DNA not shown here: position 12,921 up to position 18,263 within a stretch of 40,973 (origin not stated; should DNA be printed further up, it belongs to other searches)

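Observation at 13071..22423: Four-gene operon built around a DruE-like helicase-DUF1998 giant with three unassignable partners: candidate new (or very divergent Druantia-like) defence system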

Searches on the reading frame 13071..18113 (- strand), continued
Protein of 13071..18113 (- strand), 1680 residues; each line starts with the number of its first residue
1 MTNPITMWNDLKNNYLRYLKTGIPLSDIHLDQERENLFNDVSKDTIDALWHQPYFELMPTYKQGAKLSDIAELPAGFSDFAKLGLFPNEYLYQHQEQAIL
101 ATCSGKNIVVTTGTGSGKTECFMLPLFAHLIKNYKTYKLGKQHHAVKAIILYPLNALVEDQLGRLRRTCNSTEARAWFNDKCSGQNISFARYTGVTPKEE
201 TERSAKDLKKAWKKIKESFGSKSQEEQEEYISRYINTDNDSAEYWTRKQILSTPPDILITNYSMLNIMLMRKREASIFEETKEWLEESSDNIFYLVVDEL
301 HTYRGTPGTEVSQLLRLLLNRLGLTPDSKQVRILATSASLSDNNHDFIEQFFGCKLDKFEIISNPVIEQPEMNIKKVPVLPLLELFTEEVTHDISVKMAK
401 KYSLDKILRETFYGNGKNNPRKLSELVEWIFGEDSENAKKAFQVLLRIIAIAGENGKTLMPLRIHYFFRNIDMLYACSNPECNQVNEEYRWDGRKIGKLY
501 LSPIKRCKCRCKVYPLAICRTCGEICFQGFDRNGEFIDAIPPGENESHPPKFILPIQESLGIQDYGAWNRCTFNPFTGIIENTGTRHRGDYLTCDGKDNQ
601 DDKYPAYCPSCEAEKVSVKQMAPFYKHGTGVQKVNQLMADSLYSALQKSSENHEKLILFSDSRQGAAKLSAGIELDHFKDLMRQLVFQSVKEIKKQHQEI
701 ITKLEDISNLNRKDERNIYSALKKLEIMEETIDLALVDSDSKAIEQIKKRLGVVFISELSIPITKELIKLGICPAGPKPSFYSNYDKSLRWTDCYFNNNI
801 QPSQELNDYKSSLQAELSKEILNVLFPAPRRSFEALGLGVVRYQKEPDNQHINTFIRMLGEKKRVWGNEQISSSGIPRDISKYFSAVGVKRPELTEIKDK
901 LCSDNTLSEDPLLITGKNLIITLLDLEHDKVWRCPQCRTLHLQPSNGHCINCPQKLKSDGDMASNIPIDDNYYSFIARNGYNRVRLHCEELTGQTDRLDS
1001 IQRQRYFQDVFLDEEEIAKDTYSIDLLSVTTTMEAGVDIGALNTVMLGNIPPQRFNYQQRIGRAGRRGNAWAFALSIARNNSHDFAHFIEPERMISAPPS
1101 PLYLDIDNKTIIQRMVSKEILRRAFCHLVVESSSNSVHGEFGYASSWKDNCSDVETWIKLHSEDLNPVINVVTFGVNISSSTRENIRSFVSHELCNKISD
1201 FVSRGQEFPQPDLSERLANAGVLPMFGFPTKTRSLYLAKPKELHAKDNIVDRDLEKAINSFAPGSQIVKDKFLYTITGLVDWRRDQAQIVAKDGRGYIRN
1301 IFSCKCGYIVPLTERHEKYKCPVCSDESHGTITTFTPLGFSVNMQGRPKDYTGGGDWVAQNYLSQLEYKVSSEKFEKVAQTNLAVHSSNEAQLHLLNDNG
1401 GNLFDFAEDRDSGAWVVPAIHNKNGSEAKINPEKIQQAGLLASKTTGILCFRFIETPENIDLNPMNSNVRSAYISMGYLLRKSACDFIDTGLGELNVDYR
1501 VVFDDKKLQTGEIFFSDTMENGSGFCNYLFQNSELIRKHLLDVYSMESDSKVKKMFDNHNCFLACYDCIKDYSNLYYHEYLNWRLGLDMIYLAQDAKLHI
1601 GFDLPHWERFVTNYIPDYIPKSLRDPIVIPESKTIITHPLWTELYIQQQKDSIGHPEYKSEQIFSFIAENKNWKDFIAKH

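Call 103: search_dna_similar(query=window:13071-18113:-, collection=plasmids, mode=protein, max_rows=12)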
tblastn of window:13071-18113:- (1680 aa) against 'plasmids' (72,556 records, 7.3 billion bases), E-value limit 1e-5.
Records with a match: 173; places in all: 206; records where one place covers at least 80% of the query: 13.
Best place of each record, by identity: <60% 173.
By first word of the organism name: Deinococcus 17; Escherichia 16; Thermus 10; Nostoc 8; Sinorhizobium 8; Roseomonas 6; Rhizobium 5; Planktothrix 5; Mesorhizobium 4; Streptomyces 4; and 68 more.
By predicted mobility (MOB-suite, as given by PLSDB): non-mobilizable 100; conjugative 38; mobilizable 35.
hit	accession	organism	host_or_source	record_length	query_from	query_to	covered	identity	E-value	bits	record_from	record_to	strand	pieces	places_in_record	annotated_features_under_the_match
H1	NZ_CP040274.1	Nostoc sp. C052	Blasia pusilla,pure culture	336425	1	1641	94%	32.1%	1e-119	730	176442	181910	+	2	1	DEAD/DEAH box helicase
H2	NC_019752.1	Calothrix sp. PCC 6303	-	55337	1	1658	99%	29.5%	0e+0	704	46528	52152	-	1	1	DEAD/DEAH box helicase | hypothetical protein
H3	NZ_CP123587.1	Alisedimentitalea scapharcae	Anadara broughtonii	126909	2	1641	98%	29.6%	4e-177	602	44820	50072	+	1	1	DEAD/DEAH box helicase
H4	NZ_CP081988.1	Shinella oryzae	cell culture,rhizosphere soil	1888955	2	1611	96%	29.5%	5e-159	548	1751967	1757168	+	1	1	none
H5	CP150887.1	Aphanizomenonaceae cyanobacterium TIOX110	-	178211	1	1641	98%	28.9%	0e+0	634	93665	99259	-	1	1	DEAD/DEAH box helicase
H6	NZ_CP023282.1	Nostoc sp. CENA543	cell culture,Brazilian saline-alkaline ...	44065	1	1641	98%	28.6%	0e+0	613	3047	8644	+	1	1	DEAD/DEAH box helicase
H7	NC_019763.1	Oscillatoria nigro-viridis PCC 7112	-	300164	15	1624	96%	29.1%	0e+0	668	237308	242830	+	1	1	DEAD/DEAH box helicase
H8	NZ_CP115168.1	Deinococcus aquaticus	Freshwater stream system, activated ...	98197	49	1642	95%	29.3%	0e+0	657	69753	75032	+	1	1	DEAD/DEAH box helicase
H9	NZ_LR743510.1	Methylobacterium bullatum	-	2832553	1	1613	96%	27.3%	5e-132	466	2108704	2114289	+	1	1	none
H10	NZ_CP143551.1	Burkholderia multivorans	Homo sapiens,bronchoalveolar lavage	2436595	1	1646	98%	25.5%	1e-124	443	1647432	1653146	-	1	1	none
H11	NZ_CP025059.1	Roseomonas mucosa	Homo sapiens,Clinical, healthy, human ...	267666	1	1603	91%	26.9%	7e-77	473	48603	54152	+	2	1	DEAD/DEAH box helicase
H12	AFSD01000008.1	Agrobacterium tumefaciens F2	soil near Harbin Institute of Technology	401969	1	1641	98%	24.8%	2e-114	412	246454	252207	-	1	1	DEAD/DEAH box helicase domain-containing protein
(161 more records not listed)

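Call 104: get_annotated_region(hit=H2, flank=6000)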
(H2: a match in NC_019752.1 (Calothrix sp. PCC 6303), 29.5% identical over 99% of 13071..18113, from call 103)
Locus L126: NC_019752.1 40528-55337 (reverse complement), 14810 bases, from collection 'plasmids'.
description: Calothrix sp. PCC 6303 plasmid pCAL6303.03, complete sequence
organism: Calothrix sp. PCC 6303 (NCBI taxid 1170562)
taxonomy: Bacteria; Cyanobacteriota; Cyanophyceae; Nostocales; Calotrichaceae; Calothrix; Calothrix sp. PCC 6303
host: -; source: -; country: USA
typing (MOB-suite, as given by PLSDB): mobilizable; replicon rep_cluster_1622; relaxase MOBV
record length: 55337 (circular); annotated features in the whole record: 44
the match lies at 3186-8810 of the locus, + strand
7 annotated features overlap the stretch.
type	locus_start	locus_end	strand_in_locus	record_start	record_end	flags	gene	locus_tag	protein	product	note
CDS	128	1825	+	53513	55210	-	-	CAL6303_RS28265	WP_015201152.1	hypothetical protein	-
CDS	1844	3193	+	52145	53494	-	-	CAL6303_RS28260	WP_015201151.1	hypothetical protein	-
CDS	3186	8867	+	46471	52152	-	-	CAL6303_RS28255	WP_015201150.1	DEAD/DEAH box helicase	-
CDS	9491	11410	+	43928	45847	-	mobV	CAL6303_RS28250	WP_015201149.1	MobV family relaxase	GO:0006310 - DNA recombination [Evidence IEA]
CDS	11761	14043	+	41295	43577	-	-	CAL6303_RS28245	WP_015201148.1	HEAT repeat domain-containing protein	-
CDS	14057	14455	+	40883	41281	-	-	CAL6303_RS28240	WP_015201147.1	hypothetical protein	-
CDS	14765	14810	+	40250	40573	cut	-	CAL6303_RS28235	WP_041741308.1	hypothetical protein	-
